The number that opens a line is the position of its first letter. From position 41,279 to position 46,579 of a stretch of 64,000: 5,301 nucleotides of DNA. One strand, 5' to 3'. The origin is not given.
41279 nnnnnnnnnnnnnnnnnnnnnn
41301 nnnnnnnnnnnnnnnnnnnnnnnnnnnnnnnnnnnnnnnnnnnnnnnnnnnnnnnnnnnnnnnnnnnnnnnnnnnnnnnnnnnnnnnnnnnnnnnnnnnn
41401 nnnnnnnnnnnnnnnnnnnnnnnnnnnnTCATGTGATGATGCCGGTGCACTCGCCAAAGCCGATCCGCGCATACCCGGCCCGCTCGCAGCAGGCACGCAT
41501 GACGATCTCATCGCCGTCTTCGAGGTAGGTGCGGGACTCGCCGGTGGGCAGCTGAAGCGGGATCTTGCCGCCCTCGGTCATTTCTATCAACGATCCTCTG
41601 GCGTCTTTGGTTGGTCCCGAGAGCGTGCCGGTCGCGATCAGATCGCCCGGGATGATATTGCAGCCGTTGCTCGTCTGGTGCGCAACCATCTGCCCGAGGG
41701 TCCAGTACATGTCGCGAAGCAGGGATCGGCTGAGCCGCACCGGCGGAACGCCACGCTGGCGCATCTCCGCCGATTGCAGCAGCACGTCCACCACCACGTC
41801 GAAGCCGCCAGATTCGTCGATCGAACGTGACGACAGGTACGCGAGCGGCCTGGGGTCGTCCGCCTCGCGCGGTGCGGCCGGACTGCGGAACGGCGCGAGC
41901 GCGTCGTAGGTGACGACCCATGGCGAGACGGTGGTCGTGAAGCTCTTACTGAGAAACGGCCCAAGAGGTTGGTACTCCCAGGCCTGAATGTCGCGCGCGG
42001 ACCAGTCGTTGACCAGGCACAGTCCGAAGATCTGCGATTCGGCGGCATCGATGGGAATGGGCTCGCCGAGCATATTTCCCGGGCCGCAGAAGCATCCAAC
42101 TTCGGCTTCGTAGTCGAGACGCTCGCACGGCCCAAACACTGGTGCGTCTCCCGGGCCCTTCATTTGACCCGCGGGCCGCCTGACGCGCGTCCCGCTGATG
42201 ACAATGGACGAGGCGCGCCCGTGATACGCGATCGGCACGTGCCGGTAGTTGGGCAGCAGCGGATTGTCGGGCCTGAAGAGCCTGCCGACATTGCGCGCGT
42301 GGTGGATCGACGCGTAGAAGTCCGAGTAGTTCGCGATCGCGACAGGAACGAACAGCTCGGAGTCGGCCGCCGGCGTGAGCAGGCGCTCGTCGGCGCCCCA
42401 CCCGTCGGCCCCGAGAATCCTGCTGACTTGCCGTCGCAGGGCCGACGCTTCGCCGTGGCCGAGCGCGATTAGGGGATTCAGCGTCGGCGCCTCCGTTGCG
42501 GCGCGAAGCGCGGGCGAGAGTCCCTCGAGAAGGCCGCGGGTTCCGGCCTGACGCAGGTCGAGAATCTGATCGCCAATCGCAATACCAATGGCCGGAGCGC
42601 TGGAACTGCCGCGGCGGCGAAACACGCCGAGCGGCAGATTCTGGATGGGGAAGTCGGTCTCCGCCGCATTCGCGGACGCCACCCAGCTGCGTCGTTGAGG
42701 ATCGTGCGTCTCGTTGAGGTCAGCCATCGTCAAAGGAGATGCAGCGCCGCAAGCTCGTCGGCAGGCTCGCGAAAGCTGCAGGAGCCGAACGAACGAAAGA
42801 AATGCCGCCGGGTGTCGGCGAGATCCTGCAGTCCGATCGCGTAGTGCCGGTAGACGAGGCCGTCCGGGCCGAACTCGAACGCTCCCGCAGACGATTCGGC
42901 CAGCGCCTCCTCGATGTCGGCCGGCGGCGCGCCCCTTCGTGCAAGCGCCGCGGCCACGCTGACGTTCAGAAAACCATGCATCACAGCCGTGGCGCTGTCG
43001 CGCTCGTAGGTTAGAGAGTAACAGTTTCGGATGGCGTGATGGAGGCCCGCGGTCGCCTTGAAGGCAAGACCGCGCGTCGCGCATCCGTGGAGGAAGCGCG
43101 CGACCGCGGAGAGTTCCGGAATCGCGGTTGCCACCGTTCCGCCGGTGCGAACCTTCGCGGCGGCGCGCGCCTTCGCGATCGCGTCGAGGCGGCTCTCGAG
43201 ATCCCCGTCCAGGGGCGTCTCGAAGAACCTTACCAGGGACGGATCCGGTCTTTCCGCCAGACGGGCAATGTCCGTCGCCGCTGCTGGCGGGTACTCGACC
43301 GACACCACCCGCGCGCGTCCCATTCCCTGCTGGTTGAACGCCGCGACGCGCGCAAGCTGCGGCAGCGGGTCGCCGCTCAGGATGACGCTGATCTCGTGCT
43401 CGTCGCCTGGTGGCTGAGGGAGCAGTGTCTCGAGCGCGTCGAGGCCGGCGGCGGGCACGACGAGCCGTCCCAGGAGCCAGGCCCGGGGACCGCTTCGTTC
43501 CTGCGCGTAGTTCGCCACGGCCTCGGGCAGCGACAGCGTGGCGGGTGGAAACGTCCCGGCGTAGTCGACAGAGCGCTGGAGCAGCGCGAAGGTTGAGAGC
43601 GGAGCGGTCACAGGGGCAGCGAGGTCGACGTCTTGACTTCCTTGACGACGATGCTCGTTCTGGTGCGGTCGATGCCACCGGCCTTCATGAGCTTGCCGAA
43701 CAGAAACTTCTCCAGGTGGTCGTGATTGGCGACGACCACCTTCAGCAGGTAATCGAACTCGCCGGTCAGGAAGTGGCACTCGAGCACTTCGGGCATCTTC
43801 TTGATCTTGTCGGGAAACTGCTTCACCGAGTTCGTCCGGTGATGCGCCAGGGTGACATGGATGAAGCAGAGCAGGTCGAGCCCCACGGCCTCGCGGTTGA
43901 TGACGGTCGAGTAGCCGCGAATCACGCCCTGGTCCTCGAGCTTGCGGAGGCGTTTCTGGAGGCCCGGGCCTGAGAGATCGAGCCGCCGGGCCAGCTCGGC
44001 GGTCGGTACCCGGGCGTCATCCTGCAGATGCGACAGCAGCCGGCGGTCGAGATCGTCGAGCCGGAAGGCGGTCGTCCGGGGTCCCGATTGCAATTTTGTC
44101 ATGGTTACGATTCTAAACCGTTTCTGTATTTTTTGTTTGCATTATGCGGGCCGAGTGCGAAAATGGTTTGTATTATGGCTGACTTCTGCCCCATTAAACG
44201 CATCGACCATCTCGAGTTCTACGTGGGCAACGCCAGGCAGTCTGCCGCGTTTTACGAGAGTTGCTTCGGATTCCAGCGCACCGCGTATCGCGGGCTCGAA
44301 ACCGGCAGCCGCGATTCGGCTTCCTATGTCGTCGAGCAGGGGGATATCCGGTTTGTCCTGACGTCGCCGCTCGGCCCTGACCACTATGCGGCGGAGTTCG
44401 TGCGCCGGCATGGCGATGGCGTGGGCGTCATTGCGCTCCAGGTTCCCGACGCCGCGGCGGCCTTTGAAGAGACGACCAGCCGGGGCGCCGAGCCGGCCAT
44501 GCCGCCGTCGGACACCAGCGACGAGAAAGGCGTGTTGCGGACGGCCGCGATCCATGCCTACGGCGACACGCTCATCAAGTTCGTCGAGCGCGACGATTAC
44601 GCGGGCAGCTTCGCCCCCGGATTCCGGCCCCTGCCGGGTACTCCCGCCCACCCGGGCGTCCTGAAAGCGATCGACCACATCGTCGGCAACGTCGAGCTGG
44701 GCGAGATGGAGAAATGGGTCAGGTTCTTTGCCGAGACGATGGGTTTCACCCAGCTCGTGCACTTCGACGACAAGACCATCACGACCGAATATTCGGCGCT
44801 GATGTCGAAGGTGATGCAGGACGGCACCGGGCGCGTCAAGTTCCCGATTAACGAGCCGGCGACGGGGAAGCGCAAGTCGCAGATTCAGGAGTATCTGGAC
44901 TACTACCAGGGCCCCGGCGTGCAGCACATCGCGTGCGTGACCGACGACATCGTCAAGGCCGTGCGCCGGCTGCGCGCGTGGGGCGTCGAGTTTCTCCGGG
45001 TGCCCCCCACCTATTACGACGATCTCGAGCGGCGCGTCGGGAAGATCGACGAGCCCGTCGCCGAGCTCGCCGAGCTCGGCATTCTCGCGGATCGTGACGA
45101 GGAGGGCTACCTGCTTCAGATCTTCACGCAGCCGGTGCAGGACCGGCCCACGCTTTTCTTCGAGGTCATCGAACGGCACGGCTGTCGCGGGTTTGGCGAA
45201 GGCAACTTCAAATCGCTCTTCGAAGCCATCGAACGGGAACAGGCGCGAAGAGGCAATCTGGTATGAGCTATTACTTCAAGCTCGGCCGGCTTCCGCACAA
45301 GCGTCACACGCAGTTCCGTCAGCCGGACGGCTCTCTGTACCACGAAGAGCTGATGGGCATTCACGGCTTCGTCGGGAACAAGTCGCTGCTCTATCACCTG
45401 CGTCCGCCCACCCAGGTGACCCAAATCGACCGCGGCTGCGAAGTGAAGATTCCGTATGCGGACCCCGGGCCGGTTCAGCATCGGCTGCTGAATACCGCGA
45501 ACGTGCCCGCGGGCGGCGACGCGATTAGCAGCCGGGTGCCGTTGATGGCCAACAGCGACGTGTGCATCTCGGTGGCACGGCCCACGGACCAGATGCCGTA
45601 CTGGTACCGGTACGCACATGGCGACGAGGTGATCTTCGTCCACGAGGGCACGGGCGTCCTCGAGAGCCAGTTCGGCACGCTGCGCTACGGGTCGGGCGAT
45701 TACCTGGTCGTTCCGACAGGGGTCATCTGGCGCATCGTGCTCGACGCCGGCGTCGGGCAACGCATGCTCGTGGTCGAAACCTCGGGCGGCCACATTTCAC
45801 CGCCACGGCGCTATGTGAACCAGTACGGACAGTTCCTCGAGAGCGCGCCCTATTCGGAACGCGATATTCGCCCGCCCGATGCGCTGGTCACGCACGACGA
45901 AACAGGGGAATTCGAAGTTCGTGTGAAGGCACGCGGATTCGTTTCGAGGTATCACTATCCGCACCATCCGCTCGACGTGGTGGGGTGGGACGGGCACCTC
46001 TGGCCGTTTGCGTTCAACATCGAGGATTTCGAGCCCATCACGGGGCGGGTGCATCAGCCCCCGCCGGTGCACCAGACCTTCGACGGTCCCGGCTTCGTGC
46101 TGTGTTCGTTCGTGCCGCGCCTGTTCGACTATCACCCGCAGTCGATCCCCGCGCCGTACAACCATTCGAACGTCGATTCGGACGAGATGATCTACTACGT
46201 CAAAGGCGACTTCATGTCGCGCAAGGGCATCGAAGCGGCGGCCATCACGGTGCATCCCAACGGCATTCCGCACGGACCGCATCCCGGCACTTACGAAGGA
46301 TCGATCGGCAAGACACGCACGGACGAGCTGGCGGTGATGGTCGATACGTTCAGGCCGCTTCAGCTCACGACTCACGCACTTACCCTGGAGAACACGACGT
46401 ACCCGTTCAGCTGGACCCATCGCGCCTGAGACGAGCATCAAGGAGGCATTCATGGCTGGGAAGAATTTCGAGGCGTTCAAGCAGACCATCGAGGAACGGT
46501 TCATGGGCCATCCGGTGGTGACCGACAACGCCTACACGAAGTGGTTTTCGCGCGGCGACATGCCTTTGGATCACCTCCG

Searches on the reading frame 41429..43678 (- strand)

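Call 38: search_protein_families(library=pfam, proteins=[window:41429-43678:-], max_evalue=0.001)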
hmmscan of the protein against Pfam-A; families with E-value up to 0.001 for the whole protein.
window:41429-43678:- (749 aa): 2 families
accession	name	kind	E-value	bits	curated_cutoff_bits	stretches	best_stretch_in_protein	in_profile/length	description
PF01557.24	FAA_hydrolase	-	3e-34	119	23.9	1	451-741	3-206/214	Fumarylacetoacetate (FAA) hydrolase C-terminal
PF09298.16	FAA_hydrolase_N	-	1.3e-16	61.1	25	1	346-444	1-104/105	Fumarylacetoacetase N-terminal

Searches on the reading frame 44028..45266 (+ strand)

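Call 38: search_protein_families(library=pfam, proteins=[window:44028-45266:+], max_evalue=0.001)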
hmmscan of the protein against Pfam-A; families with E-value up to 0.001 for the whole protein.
window:44028-45266:+ (412 aa): 4 families
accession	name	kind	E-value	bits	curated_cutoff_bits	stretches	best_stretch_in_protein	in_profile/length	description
PF00903.31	Glyoxalase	-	1.4e-30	106.6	20.6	2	215-335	2-108/121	Glyoxalase/Bleomycin resistance protein/Dioxygenase superfamily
PF13669.12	Glyoxalase_4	-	1.3e-15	58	27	2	226-329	9-100/109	Glyoxalase/Bleomycin resistance protein/Dioxygenase superfamily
PF14696.12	Glyoxalase_5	-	3e-11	44.1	27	1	95-190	39-128/139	Hydroxyphenylpyruvate dioxygenase, HPPD, N-terminal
PF13468.12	Glyoxalase_3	-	1.9e-05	25.2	25.1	0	279-325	62-103/176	Glyoxalase-like domain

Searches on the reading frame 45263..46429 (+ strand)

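Call 38: search_protein_families(library=pfam, proteins=[window:45263-46429:+], max_evalue=0.001)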
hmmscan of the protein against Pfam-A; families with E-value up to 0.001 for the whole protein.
window:45263-46429:+ (388 aa): 1 family
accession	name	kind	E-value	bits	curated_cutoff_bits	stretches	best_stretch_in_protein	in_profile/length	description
PF20510.4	HgmA_N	-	7e-09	35.8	20.2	1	115-252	141-272/273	Homogentisate 1,2-dioxygenase N-terminal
